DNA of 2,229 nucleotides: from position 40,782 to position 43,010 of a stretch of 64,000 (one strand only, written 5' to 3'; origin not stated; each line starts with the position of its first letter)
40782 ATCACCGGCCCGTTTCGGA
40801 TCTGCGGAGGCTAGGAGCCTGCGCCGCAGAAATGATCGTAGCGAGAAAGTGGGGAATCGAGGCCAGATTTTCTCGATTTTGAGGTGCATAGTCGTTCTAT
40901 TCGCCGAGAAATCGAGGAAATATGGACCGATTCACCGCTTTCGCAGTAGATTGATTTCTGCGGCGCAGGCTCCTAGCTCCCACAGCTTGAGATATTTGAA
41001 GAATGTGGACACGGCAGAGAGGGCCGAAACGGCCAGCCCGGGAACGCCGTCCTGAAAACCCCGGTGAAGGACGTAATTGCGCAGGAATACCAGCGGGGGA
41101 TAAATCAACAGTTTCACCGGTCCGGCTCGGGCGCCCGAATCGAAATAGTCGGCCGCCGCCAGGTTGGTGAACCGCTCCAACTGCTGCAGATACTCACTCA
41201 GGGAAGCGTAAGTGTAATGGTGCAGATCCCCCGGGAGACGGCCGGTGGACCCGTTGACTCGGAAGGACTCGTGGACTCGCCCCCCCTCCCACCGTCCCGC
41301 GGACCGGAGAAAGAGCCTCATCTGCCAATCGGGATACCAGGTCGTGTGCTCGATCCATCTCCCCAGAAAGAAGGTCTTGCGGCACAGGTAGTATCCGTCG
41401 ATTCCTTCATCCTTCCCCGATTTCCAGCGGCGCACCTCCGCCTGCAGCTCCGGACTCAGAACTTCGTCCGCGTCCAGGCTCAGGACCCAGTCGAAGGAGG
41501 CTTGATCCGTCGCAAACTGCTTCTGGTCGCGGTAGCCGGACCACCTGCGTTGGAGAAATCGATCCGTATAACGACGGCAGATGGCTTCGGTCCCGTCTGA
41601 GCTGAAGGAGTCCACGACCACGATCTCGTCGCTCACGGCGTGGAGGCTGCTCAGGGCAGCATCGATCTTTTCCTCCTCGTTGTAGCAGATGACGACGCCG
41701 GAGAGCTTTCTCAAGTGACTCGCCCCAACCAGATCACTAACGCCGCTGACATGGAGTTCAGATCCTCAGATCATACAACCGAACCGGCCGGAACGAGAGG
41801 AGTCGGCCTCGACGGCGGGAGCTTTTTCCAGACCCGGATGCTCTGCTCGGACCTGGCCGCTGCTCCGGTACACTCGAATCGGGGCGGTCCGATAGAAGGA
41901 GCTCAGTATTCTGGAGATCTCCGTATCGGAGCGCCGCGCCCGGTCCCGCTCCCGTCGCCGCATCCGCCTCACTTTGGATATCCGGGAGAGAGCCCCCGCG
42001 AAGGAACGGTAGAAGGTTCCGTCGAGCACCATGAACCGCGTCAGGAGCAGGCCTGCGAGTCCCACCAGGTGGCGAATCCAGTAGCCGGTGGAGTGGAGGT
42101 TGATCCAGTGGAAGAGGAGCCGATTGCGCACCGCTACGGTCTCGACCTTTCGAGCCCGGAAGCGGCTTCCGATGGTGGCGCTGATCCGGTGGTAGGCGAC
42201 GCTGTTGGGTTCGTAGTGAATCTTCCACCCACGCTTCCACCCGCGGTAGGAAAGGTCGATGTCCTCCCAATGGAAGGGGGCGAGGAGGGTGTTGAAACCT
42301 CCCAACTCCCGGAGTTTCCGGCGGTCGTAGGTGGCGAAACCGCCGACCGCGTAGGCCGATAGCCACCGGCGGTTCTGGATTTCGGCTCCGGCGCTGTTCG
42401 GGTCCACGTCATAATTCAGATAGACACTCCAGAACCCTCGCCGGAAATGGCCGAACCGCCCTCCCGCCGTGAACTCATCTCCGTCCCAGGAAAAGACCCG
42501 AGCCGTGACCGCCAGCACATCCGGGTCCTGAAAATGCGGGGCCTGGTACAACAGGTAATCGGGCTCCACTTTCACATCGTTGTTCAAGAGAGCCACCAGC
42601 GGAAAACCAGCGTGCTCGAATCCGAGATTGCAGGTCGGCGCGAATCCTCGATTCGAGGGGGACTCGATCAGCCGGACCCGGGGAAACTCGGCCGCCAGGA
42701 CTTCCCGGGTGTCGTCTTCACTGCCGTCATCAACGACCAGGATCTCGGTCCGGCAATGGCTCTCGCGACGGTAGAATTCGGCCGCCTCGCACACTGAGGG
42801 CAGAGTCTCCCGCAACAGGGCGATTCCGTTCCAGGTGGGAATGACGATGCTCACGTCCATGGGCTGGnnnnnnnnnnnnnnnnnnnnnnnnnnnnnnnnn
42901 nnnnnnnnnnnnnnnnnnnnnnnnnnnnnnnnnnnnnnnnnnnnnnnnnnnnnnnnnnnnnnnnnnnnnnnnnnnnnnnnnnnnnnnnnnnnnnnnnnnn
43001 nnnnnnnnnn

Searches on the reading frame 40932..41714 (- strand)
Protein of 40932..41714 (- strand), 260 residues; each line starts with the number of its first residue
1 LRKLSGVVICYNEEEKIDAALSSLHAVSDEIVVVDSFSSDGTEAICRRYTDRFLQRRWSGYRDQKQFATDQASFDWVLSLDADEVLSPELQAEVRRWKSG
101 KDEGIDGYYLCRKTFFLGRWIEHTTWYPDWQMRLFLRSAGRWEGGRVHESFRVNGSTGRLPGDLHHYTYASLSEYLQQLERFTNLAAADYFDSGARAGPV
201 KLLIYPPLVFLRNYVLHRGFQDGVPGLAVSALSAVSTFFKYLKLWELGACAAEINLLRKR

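Call 51: search_protein_families(library=pfam, proteins=[window:40932-41714:-], max_evalue=0.0001)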
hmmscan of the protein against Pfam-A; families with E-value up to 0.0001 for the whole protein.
window:40932-41714:- (260 aa): 2 families
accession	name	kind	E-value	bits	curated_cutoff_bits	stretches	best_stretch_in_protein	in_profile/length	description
PF00535.33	Glycos_transf_2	-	2.4e-15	57.3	23.3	1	7-130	3-137/168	Glycosyl transferase family 2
PF13704.12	Glyco_tranf_2_4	-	8.9e-05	23.4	27.5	1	14-86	4-84/98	Glycosyl transferase family 2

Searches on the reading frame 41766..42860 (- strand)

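Call 51: search_protein_families(library=pfam, proteins=[window:41766-42860:-], max_evalue=0.0001)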
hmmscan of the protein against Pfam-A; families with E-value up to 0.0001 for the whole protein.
window:41766-42860:- (364 aa): 4 families
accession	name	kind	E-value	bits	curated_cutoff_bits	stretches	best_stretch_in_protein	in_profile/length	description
PF00535.33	Glycos_transf_2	-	3.7e-24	86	23.3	1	4-186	1-167/168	Glycosyl transferase family 2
PF13641.12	Glyco_tranf_2_3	-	6.1e-16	59.6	27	1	3-226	3-213/230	Glycosyltransferase like family 2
PF13632.12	Glyco_trans_2_3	-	2e-06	28.2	27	1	89-287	2-185/198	Glycosyl transferase family group 2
PF13506.12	Glyco_transf_21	-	2.9e-05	24.1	21.7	1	77-227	22-157/174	Glycosyl transferase family 21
